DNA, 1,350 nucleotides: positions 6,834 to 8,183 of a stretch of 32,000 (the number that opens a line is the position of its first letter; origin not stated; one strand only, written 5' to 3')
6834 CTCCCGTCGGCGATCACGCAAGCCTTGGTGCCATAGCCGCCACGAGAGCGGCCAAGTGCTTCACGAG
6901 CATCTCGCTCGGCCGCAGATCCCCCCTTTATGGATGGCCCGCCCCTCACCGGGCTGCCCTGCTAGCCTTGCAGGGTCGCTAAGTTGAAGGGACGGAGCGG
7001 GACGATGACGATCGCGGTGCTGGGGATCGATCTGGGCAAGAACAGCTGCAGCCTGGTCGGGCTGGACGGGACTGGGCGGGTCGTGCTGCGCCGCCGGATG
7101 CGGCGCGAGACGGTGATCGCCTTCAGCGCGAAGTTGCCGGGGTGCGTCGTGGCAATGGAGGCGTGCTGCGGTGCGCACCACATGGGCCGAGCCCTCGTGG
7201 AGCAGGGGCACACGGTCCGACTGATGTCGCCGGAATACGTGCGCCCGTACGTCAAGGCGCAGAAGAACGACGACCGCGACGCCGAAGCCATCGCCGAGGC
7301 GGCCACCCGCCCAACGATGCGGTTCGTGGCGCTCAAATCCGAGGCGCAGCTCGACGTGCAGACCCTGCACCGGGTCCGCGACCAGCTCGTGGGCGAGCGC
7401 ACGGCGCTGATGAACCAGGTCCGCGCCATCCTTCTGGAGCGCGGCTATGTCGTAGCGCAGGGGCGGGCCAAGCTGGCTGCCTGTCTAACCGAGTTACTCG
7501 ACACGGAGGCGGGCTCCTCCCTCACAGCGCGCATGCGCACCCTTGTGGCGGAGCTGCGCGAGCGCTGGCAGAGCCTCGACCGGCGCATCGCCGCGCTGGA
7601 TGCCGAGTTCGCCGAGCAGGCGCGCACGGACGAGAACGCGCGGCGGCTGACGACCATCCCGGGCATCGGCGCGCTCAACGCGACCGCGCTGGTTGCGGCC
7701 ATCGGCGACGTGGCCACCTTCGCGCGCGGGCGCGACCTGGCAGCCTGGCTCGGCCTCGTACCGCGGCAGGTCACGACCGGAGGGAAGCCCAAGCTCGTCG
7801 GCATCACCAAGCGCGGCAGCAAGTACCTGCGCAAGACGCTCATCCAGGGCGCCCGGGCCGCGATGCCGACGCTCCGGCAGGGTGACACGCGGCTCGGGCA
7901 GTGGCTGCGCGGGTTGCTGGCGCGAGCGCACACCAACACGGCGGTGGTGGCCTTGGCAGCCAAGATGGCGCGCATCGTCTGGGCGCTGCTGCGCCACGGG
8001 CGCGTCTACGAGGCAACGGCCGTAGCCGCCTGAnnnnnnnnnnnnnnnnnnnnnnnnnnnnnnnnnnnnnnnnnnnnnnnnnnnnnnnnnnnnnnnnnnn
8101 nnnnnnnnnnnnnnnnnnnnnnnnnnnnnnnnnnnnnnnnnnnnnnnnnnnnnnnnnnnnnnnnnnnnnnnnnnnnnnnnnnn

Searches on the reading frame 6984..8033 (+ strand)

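Call 12: search_protein_families(library=pfam, proteins=[window:6984-8033:+], max_evalue=0.01)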
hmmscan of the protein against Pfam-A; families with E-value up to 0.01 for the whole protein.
window:6984-8033:+ (349 aa): 3 families
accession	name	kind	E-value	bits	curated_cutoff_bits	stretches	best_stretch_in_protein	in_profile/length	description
PF02371.22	Transposase_20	-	2.2e-23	82.9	21.3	1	220-294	2-76/87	Transposase IS116/IS110/IS902 family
PF01548.23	DEDD_Tnp_IS110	-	2.7e-18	66.7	29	1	13-151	1-151/155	Transposase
PF04108.17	ATG17_like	-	0.0046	16.9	43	1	120-215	60-152/355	Autophagy protein ATG17-like domain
